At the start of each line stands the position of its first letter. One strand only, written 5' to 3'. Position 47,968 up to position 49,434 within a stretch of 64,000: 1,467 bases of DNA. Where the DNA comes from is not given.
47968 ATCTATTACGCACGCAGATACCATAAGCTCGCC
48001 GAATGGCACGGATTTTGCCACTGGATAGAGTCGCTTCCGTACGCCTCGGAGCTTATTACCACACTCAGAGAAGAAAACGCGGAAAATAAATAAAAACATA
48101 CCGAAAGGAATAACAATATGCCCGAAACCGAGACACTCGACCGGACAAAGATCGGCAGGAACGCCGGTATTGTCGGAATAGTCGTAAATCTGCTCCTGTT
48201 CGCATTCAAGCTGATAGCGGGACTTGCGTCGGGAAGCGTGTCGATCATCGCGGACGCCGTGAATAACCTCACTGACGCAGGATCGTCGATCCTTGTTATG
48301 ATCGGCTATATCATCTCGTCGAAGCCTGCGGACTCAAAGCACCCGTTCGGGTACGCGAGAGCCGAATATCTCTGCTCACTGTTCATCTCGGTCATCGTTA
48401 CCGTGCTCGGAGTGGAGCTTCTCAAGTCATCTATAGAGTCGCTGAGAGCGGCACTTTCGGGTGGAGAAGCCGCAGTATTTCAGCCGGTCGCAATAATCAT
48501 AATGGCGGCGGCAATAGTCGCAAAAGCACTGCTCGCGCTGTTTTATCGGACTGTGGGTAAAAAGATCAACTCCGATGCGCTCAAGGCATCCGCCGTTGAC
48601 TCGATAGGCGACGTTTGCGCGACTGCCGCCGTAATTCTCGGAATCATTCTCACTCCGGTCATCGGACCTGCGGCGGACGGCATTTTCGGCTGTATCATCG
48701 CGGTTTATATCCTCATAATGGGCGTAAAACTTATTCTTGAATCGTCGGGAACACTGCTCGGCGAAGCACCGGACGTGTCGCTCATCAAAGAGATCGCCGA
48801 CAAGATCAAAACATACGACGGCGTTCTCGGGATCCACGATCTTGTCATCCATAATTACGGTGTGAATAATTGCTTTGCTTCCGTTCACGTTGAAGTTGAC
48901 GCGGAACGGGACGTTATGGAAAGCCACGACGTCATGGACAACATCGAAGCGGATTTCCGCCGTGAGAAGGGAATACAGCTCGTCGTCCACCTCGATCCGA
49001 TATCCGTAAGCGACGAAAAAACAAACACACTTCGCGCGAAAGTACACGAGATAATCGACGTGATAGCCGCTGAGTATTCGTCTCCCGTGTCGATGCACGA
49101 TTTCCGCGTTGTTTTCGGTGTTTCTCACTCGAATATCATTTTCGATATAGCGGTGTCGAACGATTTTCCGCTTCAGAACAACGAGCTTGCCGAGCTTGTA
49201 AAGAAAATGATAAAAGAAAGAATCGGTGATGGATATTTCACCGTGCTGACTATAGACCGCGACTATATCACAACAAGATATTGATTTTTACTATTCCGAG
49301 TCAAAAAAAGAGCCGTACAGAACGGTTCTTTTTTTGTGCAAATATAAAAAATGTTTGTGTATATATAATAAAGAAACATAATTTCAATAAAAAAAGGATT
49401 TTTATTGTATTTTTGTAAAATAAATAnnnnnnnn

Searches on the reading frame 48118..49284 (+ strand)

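Call 18: search_protein_families(library=pfam, proteins=[window:48118-49284:+], max_evalue=0.0001)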
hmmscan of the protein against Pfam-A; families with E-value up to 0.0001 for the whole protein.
window:48118-49284:+ (388 aa): 2 families
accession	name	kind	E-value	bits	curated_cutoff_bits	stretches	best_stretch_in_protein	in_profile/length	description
PF01545.26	Cation_efflux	-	5.5e-44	150.8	26.6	1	18-214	2-198/198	Cation efflux family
PF16916.11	ZT_dimer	-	4.3e-19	68.8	26.7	1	221-294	4-77/78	Dimerisation domain of Zinc Transporter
